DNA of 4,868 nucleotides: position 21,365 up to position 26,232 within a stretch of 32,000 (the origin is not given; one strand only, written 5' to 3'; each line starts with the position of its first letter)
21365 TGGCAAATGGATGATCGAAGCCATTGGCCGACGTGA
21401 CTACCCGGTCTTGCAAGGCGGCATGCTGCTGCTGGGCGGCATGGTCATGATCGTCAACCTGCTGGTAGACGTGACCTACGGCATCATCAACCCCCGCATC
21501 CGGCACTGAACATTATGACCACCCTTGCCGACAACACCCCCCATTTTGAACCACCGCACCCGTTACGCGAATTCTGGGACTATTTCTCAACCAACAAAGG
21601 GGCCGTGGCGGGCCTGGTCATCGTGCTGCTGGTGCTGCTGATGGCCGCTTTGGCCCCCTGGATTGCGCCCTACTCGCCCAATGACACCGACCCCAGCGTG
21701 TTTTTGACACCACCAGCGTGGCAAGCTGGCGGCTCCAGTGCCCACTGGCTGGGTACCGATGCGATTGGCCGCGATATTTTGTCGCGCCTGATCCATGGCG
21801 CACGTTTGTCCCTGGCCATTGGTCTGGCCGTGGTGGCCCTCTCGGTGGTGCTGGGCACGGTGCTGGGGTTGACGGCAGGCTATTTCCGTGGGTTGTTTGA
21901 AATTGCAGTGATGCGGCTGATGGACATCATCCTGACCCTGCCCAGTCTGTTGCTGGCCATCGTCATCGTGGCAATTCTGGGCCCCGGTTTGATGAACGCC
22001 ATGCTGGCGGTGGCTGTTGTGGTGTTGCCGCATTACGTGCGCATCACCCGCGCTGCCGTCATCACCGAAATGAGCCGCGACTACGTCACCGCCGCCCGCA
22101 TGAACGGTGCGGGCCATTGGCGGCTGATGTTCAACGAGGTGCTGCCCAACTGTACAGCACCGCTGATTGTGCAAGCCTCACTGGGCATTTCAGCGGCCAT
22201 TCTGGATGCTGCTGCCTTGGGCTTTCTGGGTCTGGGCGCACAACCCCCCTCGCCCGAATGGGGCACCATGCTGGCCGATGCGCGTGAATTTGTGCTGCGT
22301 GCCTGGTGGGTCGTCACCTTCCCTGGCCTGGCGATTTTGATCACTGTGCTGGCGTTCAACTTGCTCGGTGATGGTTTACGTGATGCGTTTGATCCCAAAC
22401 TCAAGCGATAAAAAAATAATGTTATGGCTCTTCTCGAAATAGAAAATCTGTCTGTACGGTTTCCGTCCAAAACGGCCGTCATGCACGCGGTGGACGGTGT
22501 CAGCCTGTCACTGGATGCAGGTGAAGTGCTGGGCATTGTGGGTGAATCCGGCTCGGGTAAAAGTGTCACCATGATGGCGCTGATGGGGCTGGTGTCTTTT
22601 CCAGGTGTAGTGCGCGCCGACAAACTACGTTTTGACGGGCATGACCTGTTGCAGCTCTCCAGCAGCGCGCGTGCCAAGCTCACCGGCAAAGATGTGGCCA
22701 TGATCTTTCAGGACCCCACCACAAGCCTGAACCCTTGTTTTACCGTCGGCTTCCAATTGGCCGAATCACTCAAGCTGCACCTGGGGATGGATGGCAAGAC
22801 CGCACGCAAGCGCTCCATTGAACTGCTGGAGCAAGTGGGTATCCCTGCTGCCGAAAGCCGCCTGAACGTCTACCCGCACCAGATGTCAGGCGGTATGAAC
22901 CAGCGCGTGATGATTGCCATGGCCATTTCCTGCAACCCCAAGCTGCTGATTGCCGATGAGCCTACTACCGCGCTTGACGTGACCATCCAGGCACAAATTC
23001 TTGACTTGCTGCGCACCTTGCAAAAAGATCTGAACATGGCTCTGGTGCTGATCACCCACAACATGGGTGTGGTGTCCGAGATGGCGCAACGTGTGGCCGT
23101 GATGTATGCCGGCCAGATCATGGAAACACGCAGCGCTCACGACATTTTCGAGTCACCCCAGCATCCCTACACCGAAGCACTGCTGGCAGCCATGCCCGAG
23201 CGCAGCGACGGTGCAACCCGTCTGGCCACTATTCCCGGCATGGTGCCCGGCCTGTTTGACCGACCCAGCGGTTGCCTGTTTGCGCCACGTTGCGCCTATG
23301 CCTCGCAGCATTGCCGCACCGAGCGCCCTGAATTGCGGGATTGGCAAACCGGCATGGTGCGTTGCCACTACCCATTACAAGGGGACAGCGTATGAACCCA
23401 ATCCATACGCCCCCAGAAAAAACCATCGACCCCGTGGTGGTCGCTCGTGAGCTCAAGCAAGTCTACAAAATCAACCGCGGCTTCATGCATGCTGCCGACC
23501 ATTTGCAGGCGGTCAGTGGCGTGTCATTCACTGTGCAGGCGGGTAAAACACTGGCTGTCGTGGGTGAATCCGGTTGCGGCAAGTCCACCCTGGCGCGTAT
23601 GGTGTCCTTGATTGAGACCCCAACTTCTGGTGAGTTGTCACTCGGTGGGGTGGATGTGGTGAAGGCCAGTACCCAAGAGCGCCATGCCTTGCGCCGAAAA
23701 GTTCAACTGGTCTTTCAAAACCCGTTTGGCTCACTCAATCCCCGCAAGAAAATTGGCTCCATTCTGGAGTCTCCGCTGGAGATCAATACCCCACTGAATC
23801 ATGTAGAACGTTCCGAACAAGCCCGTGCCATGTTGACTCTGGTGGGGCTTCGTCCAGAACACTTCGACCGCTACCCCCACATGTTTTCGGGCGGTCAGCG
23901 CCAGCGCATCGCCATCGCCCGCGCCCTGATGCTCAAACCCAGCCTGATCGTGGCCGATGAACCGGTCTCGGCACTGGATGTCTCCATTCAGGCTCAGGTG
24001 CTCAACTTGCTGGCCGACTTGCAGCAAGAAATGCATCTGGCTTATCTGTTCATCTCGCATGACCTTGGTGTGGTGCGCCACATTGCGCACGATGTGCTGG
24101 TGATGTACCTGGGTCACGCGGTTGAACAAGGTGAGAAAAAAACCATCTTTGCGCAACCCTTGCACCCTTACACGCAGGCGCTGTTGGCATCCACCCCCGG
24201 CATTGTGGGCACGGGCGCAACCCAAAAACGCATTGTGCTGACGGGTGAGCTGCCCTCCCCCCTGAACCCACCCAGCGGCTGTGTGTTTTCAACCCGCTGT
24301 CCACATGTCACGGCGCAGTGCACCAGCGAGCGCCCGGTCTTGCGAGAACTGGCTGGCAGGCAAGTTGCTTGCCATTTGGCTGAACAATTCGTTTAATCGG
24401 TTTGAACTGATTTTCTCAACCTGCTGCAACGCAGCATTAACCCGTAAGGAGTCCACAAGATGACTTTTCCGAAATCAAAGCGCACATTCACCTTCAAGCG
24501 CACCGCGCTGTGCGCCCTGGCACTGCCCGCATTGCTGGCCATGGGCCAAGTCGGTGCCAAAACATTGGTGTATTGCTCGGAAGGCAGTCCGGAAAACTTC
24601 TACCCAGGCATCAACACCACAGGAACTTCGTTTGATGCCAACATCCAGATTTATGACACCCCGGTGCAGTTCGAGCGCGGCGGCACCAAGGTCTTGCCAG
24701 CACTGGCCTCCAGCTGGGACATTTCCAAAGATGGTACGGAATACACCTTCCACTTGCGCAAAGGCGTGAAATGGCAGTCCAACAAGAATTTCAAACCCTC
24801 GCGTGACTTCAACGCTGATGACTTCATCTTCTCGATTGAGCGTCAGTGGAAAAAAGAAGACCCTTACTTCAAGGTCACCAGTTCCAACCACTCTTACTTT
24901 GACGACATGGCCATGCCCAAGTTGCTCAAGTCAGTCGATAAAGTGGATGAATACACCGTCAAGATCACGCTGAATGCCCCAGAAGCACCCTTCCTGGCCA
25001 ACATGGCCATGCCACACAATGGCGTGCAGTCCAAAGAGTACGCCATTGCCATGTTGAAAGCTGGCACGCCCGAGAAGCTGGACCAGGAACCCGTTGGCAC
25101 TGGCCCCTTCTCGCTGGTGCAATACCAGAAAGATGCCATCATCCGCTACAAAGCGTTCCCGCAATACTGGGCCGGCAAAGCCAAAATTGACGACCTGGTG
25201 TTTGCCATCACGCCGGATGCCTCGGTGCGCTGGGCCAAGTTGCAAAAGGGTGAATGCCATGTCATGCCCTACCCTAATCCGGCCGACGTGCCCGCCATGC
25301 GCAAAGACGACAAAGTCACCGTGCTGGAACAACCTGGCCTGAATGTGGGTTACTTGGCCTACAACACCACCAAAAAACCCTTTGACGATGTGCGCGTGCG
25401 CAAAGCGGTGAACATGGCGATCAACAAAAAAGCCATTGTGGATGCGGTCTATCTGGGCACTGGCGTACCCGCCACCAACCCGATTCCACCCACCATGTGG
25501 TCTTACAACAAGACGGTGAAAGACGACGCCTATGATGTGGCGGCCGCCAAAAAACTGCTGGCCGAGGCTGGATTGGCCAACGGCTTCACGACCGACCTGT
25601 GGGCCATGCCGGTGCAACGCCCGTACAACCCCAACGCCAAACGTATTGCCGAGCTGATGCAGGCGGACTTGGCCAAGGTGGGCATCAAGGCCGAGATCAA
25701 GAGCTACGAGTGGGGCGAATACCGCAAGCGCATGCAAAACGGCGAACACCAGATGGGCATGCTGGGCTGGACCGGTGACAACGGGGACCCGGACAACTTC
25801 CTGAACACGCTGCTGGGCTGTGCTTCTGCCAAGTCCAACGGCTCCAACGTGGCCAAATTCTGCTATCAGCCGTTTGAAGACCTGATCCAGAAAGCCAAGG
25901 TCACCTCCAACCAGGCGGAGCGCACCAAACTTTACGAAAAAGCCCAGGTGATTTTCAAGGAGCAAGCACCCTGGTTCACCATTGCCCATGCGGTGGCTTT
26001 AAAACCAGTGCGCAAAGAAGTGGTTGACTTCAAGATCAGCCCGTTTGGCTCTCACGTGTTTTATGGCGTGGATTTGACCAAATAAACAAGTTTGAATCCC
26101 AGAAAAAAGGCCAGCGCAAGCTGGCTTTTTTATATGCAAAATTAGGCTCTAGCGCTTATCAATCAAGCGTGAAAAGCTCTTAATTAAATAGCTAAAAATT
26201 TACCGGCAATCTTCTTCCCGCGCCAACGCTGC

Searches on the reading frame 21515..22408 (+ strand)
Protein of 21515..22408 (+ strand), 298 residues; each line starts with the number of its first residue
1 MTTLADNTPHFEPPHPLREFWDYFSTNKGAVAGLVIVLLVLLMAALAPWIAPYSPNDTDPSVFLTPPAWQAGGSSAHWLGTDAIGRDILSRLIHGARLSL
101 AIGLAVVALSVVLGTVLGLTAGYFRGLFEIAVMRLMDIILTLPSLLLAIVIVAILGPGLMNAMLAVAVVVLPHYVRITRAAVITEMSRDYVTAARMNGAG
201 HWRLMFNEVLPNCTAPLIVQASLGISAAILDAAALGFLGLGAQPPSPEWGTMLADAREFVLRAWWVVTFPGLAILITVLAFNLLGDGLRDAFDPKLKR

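Call 10: search_protein_families(library=pfam, proteins=[window:21515-22408:+], max_evalue=0.001)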
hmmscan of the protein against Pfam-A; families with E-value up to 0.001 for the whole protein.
window:21515-22408:+ (298 aa): 2 families
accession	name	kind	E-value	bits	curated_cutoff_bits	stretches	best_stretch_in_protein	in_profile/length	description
PF00528.27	BPD_transp_1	-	8.8e-34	117.3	26.4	1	114-297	1-183/184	Binding-protein-dependent transport system inner membrane component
PF12911.12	OppC_N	-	5.3e-17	61.9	23.9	1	16-67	2-53/53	N-terminal TM domain of oligopeptide transport permease C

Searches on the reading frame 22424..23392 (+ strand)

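Call 10: search_protein_families(library=pfam, proteins=[window:22424-23392:+], max_evalue=0.001)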
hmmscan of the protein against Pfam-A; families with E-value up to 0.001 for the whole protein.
window:22424-23392:+ (323 aa): 4 families
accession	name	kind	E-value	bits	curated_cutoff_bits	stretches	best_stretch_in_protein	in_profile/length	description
PF00005.33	ABC_tran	-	2.1e-29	103.3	25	1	24-182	2-137/137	ABC transporter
PF08352.17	oligo_HPY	-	6.9e-19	68.4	27.1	1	233-297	1-65/65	Oligopeptide/dipeptide transporter, C-terminal region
PF02463.25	SMC_N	-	7.8e-10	39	40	1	35-228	26-213/220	RecF/RecN/SMC N terminal domain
PF13304.12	AAA_21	-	7.4e-08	33.2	27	1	143-217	227-303/304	AAA domain, putative AbiEii toxin, Type IV TA system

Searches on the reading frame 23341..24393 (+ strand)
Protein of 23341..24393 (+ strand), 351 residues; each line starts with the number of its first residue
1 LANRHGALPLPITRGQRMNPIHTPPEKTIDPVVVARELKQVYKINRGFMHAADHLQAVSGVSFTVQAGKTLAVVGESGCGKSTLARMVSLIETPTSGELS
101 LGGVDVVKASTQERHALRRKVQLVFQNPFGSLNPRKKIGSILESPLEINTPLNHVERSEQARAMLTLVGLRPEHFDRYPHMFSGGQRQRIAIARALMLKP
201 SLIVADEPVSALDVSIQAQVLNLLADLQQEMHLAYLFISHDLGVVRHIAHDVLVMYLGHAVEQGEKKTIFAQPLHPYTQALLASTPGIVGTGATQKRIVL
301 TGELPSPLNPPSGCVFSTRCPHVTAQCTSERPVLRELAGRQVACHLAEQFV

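Call 10: search_protein_families(library=pfam, proteins=[window:23341-24393:+], max_evalue=0.001)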
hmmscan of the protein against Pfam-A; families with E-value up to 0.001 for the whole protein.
window:23341-24393:+ (351 aa): 3 families
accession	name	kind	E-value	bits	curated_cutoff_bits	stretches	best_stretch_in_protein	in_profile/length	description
PF00005.33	ABC_tran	-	1e-32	114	25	1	59-209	2-136/137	ABC transporter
PF08352.17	oligo_HPY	-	3.1e-18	66.4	27.1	1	261-327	1-65/65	Oligopeptide/dipeptide transporter, C-terminal region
PF02463.25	SMC_N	-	0.00014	21.9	40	1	70-248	26-205/220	RecF/RecN/SMC N terminal domain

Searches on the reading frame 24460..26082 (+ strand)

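Call 10: search_protein_families(library=pfam, proteins=[window:24460-26082:+], max_evalue=0.001)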
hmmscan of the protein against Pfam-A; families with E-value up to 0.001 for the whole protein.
window:24460-26082:+ (541 aa): 1 family
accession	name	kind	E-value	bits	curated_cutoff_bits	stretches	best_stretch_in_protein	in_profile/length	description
PF00496.27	SBP_bac_5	-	1.4e-111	373.6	32.4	1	78-457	2-366/368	Bacterial extracellular solute-binding proteins, family 5 Middle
